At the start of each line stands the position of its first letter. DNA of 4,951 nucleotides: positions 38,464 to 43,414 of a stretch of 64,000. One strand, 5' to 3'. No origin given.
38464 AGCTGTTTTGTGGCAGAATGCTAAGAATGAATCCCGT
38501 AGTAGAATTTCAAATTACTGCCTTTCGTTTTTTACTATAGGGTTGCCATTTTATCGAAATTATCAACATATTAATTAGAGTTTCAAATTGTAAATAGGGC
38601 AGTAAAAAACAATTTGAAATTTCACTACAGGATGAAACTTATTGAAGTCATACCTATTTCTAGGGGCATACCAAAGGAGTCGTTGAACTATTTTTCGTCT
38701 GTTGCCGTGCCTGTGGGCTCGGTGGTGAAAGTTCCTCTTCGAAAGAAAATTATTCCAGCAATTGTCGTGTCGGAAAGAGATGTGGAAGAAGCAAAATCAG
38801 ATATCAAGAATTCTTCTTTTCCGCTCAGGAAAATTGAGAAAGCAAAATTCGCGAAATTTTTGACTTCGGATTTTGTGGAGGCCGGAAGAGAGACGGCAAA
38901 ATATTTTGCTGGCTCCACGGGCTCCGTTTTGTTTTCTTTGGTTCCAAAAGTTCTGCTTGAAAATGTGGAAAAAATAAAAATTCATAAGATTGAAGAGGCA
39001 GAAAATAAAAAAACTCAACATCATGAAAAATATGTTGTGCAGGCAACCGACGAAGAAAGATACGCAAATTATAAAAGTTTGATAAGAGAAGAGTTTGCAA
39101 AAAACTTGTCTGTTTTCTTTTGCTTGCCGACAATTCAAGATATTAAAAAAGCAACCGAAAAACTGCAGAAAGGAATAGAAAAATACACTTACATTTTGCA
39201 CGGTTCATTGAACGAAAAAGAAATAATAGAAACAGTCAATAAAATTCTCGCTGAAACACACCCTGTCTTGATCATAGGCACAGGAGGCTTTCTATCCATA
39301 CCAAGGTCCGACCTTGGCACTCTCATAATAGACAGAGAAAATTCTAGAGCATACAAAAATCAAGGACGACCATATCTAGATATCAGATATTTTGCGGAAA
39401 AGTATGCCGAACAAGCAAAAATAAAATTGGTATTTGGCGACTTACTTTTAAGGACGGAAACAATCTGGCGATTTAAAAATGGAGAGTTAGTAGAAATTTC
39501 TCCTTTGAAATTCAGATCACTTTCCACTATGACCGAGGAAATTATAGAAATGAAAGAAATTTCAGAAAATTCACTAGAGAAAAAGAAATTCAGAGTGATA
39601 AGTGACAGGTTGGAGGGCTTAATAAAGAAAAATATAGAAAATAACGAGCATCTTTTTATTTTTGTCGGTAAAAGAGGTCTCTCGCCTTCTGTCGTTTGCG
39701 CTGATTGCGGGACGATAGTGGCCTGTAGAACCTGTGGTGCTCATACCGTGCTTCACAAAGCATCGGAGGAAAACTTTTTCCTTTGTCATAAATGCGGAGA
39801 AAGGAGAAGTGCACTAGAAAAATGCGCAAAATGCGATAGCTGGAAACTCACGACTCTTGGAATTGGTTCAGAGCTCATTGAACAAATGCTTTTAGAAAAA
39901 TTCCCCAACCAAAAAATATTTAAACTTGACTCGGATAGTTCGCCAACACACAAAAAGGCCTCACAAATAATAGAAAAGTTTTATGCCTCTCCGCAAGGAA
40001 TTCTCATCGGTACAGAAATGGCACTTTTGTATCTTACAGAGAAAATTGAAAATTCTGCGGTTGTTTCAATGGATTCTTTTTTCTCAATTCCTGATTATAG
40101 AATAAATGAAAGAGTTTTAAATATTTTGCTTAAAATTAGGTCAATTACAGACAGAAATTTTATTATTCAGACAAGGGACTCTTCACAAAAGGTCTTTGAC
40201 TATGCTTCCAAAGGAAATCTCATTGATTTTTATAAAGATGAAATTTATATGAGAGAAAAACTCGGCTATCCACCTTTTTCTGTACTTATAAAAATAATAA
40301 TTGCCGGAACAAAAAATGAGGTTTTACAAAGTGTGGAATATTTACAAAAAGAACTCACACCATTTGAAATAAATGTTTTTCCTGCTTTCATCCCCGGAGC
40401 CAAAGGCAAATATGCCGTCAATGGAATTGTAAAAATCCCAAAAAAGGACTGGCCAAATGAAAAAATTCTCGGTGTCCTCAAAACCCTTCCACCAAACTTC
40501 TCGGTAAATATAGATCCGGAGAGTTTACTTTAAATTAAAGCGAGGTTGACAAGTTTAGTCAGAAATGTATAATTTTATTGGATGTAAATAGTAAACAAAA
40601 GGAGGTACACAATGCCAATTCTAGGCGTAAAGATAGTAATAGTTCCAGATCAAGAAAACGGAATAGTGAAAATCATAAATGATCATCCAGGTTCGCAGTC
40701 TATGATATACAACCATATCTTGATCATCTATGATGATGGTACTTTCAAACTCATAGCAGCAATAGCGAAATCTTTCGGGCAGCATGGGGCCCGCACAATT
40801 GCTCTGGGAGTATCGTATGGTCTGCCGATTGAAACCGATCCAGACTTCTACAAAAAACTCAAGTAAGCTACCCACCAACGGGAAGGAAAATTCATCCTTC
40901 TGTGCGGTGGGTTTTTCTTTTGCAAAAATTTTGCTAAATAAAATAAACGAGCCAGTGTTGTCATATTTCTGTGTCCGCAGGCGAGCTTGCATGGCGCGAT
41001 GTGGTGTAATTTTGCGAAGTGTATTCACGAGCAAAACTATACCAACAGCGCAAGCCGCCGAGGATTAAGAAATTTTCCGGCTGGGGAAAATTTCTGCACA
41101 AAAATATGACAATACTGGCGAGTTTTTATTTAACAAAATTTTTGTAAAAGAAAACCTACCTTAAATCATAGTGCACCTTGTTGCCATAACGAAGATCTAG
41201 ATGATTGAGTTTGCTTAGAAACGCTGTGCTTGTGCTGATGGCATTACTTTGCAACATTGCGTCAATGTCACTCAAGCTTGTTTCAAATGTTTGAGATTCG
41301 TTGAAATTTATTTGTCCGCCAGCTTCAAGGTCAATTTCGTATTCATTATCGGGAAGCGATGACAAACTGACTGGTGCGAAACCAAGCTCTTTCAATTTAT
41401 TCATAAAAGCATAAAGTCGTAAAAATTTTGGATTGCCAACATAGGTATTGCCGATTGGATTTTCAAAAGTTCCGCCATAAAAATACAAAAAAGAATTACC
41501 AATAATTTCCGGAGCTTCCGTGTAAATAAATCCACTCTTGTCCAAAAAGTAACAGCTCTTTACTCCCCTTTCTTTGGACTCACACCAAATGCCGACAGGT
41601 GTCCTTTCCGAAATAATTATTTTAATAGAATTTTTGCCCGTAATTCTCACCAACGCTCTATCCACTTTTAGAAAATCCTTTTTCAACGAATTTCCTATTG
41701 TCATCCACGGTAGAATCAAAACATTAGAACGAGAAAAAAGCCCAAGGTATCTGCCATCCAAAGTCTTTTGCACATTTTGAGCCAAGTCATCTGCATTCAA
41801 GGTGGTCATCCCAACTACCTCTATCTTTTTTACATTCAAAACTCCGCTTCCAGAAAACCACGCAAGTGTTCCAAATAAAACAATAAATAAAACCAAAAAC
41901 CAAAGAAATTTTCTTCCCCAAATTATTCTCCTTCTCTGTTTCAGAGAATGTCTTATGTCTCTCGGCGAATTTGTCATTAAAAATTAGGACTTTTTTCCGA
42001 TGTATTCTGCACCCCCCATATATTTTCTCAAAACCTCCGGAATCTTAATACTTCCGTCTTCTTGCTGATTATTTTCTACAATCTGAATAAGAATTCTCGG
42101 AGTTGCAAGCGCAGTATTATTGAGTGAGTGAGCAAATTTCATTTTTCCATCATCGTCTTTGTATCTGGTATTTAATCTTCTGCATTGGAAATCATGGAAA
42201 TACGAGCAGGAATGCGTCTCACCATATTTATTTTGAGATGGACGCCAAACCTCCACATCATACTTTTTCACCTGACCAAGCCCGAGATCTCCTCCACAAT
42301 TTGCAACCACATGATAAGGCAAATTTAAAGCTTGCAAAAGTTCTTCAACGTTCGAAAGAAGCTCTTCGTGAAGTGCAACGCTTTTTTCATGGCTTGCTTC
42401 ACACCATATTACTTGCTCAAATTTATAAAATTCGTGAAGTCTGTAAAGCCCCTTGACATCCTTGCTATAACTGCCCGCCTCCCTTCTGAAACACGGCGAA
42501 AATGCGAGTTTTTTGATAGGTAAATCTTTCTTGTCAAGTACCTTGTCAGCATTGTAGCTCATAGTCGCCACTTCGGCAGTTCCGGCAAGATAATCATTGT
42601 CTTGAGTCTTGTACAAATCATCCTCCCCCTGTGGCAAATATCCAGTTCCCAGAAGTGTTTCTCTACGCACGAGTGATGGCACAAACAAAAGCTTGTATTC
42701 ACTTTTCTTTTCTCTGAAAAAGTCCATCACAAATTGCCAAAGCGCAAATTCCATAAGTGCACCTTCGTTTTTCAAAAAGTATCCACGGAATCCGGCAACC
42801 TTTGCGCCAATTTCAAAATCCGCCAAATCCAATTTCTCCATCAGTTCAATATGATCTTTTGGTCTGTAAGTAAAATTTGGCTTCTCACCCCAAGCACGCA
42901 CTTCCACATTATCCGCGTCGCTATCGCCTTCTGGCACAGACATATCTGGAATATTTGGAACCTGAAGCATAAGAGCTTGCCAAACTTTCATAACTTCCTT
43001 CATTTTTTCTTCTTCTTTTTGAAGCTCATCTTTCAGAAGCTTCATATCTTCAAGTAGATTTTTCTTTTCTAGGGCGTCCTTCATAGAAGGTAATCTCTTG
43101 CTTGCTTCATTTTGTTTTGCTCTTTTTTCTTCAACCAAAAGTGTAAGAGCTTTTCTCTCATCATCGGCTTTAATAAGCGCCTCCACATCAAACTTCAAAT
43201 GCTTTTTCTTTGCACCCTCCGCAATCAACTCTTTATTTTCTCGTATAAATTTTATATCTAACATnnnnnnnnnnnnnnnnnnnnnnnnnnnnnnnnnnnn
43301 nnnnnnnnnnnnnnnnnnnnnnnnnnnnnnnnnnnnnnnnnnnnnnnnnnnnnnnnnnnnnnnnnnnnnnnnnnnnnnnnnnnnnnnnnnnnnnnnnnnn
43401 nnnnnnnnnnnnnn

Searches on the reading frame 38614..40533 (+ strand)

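Call 8: search_protein_families(library=pfam, proteins=[window:38614-40533:+], max_evalue=0.001)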
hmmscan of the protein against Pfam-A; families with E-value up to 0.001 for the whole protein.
window:38614-40533:+ (639 aa): 1 family
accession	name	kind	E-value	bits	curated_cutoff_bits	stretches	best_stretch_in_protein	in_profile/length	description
PF17764.6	PriA_3primeBD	-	8.5e-05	22.8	22.7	1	29-111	19-96/96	3'DNA-binding domain (3'BD)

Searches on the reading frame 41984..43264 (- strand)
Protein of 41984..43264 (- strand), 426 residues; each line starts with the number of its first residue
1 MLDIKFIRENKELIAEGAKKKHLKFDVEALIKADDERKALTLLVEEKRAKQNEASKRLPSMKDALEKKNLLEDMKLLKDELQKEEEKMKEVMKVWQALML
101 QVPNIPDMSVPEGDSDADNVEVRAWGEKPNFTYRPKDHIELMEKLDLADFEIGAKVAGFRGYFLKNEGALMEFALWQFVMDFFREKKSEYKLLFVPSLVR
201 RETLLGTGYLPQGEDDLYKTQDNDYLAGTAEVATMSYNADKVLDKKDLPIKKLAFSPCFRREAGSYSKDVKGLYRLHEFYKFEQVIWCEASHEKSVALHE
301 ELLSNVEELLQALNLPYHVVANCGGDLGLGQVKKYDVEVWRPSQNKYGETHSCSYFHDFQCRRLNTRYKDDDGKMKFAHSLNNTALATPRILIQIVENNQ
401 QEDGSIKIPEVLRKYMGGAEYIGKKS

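Call 7: search_protein_families(library=pfam, proteins=[window:41984-43264:-], max_evalue=0.001)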
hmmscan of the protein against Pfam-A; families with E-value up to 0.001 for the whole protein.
window:41984-43264:- (426 aa): 2 families
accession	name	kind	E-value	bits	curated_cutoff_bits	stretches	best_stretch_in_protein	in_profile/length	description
PF00587.30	tRNA-synt_2b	-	2.1e-33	116.3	29.3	1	221-399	8-179/179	tRNA synthetase class II core domain (G, H, P, S and T)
PF02403.27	Seryl_tRNA_N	-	1.1e-19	71.1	28.2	1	1-106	1-108/108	Seryl-tRNA synthetase N-terminal domain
